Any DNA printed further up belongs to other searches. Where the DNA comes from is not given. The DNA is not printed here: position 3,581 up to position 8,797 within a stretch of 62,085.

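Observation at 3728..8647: AT-rich single-gene islet encoding a DEDD exonuclease + RecQ core + UvrD-like helicase fusion (1639 aa)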

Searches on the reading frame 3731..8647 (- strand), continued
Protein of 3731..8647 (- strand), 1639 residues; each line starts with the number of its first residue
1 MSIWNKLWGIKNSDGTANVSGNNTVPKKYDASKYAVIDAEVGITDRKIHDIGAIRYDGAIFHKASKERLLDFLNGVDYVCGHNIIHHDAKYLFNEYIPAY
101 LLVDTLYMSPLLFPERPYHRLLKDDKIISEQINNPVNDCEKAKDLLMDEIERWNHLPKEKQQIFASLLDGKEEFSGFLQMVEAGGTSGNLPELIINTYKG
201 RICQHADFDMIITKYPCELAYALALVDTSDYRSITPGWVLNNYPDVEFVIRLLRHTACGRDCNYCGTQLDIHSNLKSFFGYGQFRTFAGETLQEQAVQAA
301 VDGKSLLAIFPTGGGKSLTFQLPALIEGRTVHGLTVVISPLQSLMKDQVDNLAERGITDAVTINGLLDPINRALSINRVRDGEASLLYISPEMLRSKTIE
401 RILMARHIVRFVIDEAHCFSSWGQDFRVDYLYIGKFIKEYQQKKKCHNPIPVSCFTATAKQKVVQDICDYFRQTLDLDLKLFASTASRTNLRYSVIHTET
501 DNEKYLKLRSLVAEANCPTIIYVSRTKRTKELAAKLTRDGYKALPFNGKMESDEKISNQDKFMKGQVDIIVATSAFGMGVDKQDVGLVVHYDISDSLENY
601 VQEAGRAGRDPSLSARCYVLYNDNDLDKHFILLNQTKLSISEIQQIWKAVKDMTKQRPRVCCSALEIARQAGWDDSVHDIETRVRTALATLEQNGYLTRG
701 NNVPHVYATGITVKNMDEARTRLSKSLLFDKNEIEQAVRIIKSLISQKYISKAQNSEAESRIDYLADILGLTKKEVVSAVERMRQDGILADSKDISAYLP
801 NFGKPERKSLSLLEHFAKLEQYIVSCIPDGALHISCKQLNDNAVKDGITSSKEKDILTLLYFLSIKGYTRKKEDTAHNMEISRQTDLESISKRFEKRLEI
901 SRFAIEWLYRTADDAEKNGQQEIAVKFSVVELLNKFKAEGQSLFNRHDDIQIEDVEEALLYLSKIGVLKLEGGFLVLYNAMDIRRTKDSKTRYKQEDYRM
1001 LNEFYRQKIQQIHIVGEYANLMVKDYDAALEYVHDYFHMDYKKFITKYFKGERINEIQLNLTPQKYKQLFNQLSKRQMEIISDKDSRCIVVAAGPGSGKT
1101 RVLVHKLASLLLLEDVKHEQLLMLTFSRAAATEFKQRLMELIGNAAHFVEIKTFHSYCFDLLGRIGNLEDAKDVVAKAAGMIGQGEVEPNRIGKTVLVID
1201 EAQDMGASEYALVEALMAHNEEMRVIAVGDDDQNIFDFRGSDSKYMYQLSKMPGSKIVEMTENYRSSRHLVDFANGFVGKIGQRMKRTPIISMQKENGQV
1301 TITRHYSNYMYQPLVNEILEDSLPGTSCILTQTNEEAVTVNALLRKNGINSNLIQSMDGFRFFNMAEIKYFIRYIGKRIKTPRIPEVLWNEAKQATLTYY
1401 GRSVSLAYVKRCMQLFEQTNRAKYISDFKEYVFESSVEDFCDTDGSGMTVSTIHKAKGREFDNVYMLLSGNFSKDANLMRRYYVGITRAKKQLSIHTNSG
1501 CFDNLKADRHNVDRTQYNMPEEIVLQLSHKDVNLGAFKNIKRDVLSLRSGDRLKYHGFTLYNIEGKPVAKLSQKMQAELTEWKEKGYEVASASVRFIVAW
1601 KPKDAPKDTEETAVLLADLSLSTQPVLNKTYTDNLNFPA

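Call 60: find_encoding_contigs(protein=P0246, flank=8000, max_places=4)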
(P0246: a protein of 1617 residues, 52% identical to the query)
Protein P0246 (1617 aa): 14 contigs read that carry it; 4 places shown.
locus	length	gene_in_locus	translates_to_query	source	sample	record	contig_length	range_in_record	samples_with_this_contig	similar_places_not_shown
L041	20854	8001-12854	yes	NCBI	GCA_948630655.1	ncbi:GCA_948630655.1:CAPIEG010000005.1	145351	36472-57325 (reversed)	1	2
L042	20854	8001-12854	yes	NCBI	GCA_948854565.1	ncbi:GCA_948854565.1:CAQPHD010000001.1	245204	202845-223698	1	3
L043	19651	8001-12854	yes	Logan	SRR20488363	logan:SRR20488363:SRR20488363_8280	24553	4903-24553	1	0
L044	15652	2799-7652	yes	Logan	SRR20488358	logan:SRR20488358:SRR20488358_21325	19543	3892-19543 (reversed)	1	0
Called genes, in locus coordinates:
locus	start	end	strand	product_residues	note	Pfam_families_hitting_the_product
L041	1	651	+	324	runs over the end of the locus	PF00535:Glycos_transf_2, PF10111:Glyco_tranf_2_2, PF13641:Glyco_tranf_2_3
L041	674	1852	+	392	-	PF04932:Wzy_C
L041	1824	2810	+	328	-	PF00535:Glycos_transf_2, PF10111:Glyco_tranf_2_2, PF13641:Glyco_tranf_2_3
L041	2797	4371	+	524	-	-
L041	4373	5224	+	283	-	PF04991:LicD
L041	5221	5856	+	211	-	PF01128:IspD, PF12804:NTP_transf_3, PF02348:CTP_transf_3 (weak)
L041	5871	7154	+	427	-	PF01128:IspD, PF12804:NTP_transf_3, PF01370:Epimerase (weak), PF04321:RmlD_sub_bind (weak), PF08659:KR (faint), PF00106:adh_short, PF13561:adh_short_C2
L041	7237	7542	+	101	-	PF05154:TM2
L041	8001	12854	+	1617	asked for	PF00270:DEAD, PF00271:Helicase_C, PF00580:UvrD-helicase, PF13245:AAA_19, PF00580:UvrD-helicase, PF13361:UvrD_C, PF13361:UvrD_C, PF13538:UvrD_C_2, +6 more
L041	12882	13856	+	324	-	-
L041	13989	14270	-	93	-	-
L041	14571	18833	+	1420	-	-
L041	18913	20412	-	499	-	PF00239:Resolvase, PF07508:Recombinase, PF13408:Zn_ribbon_recom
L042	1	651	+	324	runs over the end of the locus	PF00535:Glycos_transf_2, PF10111:Glyco_tranf_2_2, PF13641:Glyco_tranf_2_3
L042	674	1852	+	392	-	PF04932:Wzy_C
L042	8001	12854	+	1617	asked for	PF00270:DEAD, PF00271:Helicase_C, PF00580:UvrD-helicase, PF13245:AAA_19, PF00580:UvrD-helicase, PF13361:UvrD_C, PF13361:UvrD_C, PF13538:UvrD_C_2, +6 more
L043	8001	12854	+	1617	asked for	PF00270:DEAD, PF00271:Helicase_C, PF00580:UvrD-helicase, PF13245:AAA_19, PF00580:UvrD-helicase, PF13361:UvrD_C, PF13361:UvrD_C, PF13538:UvrD_C_2, +6 more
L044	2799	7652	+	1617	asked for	PF00270:DEAD, PF00271:Helicase_C, PF00580:UvrD-helicase, PF13245:AAA_19, PF00580:UvrD-helicase, PF13361:UvrD_C, PF13361:UvrD_C, PF13538:UvrD_C_2, +6 more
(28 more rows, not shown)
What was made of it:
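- HATPase_c_3 + Z1 + DUF4420, or a serine recombinase (call 60) A serine recombinase lies nearby in Clostridia (call 60).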

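Call 61: find_encoding_contigs(protein=P0061, flank=8000, max_places=4)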
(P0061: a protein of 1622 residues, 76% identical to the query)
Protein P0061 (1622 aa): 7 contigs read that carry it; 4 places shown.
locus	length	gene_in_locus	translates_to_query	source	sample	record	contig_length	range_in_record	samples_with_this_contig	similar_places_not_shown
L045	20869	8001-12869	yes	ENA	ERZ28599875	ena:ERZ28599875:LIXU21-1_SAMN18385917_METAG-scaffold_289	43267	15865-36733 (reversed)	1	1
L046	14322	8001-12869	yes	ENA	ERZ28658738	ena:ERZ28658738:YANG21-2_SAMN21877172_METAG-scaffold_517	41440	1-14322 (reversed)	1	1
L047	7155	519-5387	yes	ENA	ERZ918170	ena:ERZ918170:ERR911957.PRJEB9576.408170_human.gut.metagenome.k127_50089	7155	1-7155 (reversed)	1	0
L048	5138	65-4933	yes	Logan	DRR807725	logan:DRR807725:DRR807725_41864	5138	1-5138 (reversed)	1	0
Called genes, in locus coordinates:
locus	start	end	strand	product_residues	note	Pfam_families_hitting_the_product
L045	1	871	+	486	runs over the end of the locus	PF00199:Catalase, PF06628:Catalase-rel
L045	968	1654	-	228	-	PF02254:TrkA_N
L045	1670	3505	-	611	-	PF02386:TrkH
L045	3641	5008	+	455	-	PF00291:PALP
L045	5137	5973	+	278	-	PF01261:AP_endonuc_2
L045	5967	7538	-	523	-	PF00654:Voltage_CLC, PF02080:TrkA_C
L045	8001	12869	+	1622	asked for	PF00270:DEAD, PF00271:Helicase_C, PF00580:UvrD-helicase, PF13245:AAA_19, PF13401:AAA_22 (weak), PF00580:UvrD-helicase, PF13361:UvrD_C, PF13538:UvrD_C_2, +3 more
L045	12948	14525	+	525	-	PF04326:SLFN_AlbA_2, PF13749:HATPase_c_4, PF13412:HTH_24 (faint), PF08279:HTH_11 (faint)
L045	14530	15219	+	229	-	-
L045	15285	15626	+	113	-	-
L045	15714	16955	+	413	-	PF14281:PDDEXK_4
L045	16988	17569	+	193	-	PF05598:DUF772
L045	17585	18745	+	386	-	PF01609:DDE_Tnp_1, PF13751:DDE_Tnp_1_6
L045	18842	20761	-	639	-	PF00012:HSP70, PF14450:FtsA (faint), PF06723:MreB_Mbl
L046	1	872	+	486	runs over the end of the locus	PF00199:Catalase, PF06628:Catalase-rel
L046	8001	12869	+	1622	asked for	PF00270:DEAD, PF00271:Helicase_C, PF00580:UvrD-helicase, PF13245:AAA_19, PF13401:AAA_22 (weak), PF00580:UvrD-helicase, PF13361:UvrD_C, PF13538:UvrD_C_2, +3 more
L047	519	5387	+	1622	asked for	PF00270:DEAD, PF00271:Helicase_C, PF00580:UvrD-helicase, PF13245:AAA_19, PF13401:AAA_22 (weak), PF00580:UvrD-helicase, PF13361:UvrD_C, PF13538:UvrD_C_2, +3 more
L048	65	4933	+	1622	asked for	PF00270:DEAD, PF00271:Helicase_C, PF00580:UvrD-helicase, PF13245:AAA_19, PF13401:AAA_22 (weak), PF00580:UvrD-helicase, PF13361:UvrD_C, PF13538:UvrD_C_2, +3 more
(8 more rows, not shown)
